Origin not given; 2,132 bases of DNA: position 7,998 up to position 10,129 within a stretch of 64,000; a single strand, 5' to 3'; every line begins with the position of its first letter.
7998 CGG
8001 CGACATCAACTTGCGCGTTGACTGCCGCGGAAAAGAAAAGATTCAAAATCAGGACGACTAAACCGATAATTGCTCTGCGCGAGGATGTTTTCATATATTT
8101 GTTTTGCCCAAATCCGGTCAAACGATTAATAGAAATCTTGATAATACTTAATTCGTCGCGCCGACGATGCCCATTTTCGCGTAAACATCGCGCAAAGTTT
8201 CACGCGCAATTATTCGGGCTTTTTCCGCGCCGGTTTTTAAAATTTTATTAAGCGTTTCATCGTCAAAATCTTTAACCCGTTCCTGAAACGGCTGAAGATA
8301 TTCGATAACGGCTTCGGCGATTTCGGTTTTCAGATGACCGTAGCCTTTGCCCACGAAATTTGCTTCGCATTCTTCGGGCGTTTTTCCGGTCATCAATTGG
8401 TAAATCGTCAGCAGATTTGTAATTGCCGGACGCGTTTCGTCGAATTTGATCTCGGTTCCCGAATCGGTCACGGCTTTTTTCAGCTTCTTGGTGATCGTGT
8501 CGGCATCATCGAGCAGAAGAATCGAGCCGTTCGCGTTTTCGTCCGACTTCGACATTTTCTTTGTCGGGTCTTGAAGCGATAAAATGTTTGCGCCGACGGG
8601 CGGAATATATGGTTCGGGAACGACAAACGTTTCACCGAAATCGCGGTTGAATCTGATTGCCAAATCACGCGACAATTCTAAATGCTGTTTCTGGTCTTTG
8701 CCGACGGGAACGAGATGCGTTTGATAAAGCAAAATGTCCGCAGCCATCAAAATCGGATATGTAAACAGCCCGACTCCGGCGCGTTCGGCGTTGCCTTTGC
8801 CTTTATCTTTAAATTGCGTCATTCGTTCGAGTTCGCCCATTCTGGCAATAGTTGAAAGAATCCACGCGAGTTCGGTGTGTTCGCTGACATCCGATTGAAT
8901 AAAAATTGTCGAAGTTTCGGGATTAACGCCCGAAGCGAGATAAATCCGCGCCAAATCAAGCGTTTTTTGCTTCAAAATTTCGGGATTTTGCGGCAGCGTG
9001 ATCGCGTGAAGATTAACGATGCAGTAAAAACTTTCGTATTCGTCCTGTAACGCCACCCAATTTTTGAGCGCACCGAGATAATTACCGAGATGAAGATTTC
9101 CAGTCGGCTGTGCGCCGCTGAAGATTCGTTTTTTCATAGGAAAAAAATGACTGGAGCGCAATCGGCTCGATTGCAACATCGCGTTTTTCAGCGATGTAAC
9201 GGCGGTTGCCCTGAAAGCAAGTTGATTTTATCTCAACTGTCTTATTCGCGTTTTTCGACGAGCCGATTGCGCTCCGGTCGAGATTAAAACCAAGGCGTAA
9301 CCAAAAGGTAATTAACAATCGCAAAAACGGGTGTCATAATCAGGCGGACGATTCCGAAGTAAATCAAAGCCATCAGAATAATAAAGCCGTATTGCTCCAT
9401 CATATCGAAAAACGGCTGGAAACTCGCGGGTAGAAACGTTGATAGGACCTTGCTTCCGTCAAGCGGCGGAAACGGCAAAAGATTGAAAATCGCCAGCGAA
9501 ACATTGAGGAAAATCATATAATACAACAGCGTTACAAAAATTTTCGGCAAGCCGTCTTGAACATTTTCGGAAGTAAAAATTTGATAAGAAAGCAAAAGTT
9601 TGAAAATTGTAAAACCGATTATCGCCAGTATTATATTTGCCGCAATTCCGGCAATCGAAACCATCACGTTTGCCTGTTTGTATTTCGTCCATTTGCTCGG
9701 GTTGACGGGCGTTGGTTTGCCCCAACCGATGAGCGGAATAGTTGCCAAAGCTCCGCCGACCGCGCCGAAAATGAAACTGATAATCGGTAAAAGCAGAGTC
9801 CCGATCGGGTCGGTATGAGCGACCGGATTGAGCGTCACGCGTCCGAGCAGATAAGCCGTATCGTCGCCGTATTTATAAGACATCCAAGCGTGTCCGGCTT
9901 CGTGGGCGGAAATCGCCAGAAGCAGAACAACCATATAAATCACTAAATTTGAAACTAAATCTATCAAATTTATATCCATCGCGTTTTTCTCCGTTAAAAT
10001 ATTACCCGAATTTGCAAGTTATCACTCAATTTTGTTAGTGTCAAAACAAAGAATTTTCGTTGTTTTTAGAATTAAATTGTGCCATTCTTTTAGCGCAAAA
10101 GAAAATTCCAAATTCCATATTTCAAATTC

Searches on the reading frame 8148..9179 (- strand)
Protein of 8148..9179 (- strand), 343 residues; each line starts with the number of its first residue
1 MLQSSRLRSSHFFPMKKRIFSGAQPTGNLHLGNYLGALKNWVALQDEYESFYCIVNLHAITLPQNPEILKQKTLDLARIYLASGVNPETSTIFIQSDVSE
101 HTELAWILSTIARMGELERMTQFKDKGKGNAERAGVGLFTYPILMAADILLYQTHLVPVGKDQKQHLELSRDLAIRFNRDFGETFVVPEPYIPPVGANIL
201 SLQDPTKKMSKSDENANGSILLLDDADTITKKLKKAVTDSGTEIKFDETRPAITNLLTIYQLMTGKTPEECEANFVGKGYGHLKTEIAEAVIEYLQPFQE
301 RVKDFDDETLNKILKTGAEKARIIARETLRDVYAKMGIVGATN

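Call 27: find_encoding_contigs(protein=window:8148-9137:-, flank=3000, max_places=6)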
Protein window:8148-9137:- (329 aa): no gene with exactly this product is on record in the collection.

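Call 28: find_encoding_contigs(protein=window:8148-9179:-, flank=3000, max_places=6)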
Protein window:8148-9179:- (343 aa): no gene with exactly this product is on record in the collection.

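Call 36: search_protein_families(library=pfam, proteins=[window:8148-9137:-])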
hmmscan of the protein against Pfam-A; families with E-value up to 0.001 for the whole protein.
window:8148-9137:- (329 aa): 1 family
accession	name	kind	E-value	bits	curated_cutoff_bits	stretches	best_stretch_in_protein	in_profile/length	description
PF00579.31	tRNA-synt_1b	-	8.7e-79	265.3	21.1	1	4-282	7-292/292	tRNA synthetases class I (W and Y)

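Call 40: find_related_loci(query=window:8151-9137:-, collection=genome_contigs, flank=1200)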
Query window:8151-9137:- (329 aa) in genome_contigs; peptide patterns used: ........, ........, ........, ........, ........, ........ (x = any residue, [..] = any of these).
600 stretches matched a pattern (row limit reached: there are more); 599 encode a relative of the query (tblastn E <= 1e-3); the best 80 are kept; 80 distinct loci.
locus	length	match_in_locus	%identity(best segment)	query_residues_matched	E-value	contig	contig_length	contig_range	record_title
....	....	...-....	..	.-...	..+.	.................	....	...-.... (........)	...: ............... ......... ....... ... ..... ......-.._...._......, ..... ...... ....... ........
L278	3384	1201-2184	80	1-328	0e+0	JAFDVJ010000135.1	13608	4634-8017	MAG: Acidobacteria bacterium isolate SZAS-13 ACID-KAN-6__135__length-13608, whole genome shotgun sequence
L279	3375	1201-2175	79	1-325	0e+0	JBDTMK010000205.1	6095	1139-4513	MAG: Pyrinomonadaceae bacterium isolate cluster3_bin.124 NODE_69638_length_6095_cov_6.089570, whole genome shotgun seque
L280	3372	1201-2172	75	1-324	3e-174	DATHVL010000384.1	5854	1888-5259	MAG TPA_asm: Pyrinomonadaceae bacterium isolate SMAG_U16132 k141_435513, whole genome shotgun sequence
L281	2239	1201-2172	74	1-324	0e+0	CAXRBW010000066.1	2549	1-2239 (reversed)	MAG: Pyrinomonadaceae bacterium isolate CJ01B_8.133 genome assembly, contig: k141_1441210, whole genome shotgun sequence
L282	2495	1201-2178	69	3-327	4e-166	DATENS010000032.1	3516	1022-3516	MAG TPA_asm: Pyrinomonadaceae bacterium isolate SMAG_U8975 k141_1568257, whole genome shotgun sequence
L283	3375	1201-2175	68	3-327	1e-158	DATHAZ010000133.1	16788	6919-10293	MAG TPA_asm: Pyrinomonadaceae bacterium isolate SMAG_U10703 k141_1072769, whole genome shotgun sequence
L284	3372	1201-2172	67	1-324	1e-152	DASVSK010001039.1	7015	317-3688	MAG TPA_asm: Pyrinomonadaceae bacterium isolate SMAG_U3260 k141_694346, whole genome shotgun sequence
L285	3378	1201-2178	65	3-327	2e-150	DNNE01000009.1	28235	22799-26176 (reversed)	MAG TPA_asm: Blastocatellia bacterium isolate UBA11740 contig_2983, whole genome shotgun sequence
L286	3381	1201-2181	67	3-328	7e-148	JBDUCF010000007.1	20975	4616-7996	MAG: Pyrinomonadaceae bacterium isolate cluster4_bin.40 NODE_4486_length_20975_cov_6.238337, whole genome shotgun sequen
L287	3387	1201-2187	81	1-329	0e+0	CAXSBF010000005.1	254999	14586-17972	MAG: uncultured Pyrinomonadaceae bacterium isolate private_X16_metawrap_bin.8 genome assembly, contig: private_X16_metaw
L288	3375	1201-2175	58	2-325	1e-131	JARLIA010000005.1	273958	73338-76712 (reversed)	MAG: Candidatus Paceibacterota bacterium isolate MAG_BA90 MetaBAT2_Bin_90_Anoxic_k141_1029431, whole genome shotgun sequ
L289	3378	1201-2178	59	2-325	2e-126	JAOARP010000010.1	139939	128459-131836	MAG: Marinisporobacter sp. isolate McD1.33 contig_30447, whole genome shotgun sequence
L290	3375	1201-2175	57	2-324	1e-125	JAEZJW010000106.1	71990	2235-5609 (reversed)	MAG: Bacillota bacterium isolate OH_CDB_252 k127_1118383, whole genome shotgun sequence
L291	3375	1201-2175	58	2-324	7e-125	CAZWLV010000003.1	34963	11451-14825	MAG TPA_asm: uncultured Lachnoclostridium sp. isolate SRP225648_co1_323 genome assembly, contig: NODE_2411_length_34963_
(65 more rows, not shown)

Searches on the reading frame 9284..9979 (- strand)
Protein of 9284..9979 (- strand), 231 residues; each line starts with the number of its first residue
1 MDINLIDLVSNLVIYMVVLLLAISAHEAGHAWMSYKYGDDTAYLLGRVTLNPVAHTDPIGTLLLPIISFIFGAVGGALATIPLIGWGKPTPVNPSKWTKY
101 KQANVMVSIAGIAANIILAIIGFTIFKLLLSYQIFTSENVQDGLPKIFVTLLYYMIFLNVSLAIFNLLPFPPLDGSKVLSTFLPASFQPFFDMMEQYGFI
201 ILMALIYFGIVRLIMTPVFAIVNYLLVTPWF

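Call 29: find_encoding_contigs(protein=window:9284-9979:-, flank=3000, max_places=6)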
Protein window:9284-9979:- (231 aa): no gene with exactly this product is on record in the collection.
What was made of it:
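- Tried and rejected: Locating the source contig: three exact-protein look-ups (TrpS with and without the false extension, and M50) found nothing on record (calls 27-29).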

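Call 36: search_protein_families(library=pfam, proteins=[window:9284-9979:-])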
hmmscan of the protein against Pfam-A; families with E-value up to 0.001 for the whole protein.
window:9284-9979:- (231 aa): 1 family
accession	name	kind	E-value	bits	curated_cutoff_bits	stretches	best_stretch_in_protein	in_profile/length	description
PF02163.28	Peptidase_M50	-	1.7e-14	54.2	27.2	2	148-204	159-220/221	Peptidase family M50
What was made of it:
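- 9284..9979 (-): Context: M50 peptidase gene. Its stop codon lies 4 nt before copy 2. Pfam PF02163 (call 36).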

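Call 45: find_related_loci(query=window:9287-9979:-, collection=metagenome_contigs, flank=1200)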
Query window:9287-9979:- (231 aa) in metagenome_contigs; peptide patterns used: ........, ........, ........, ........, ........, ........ (x = any residue, [..] = any of these).
445 stretches matched a pattern; 376 encode a relative of the query (tblastn E <= 1e-3); the best 80 are kept; 80 distinct loci.
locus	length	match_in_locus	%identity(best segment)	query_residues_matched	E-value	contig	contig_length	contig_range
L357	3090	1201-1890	85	2-231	7e-133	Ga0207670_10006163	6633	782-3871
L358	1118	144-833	90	2-231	2e-143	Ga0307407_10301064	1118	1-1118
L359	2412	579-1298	80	2-231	1e-129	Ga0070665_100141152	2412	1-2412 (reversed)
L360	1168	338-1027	77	2-231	1e-129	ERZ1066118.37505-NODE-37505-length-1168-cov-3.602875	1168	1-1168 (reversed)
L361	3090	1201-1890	80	2-231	1e-118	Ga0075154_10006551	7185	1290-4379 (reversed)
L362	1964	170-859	75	2-231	4e-121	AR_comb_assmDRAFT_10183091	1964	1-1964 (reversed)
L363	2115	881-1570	73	2-231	5e-120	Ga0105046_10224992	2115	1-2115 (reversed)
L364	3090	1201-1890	76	2-231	4e-114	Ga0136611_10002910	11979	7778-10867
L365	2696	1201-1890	76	2-231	4e-115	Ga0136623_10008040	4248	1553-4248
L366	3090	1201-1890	73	2-231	2e-113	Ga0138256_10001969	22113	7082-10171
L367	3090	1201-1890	73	2-231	4e-113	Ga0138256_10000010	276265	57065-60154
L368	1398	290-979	72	2-231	3e-120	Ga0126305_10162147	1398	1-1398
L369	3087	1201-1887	72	2-230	3e-111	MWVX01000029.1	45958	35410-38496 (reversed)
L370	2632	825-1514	73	2-231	8e-115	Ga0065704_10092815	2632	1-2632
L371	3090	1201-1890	72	2-231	9e-111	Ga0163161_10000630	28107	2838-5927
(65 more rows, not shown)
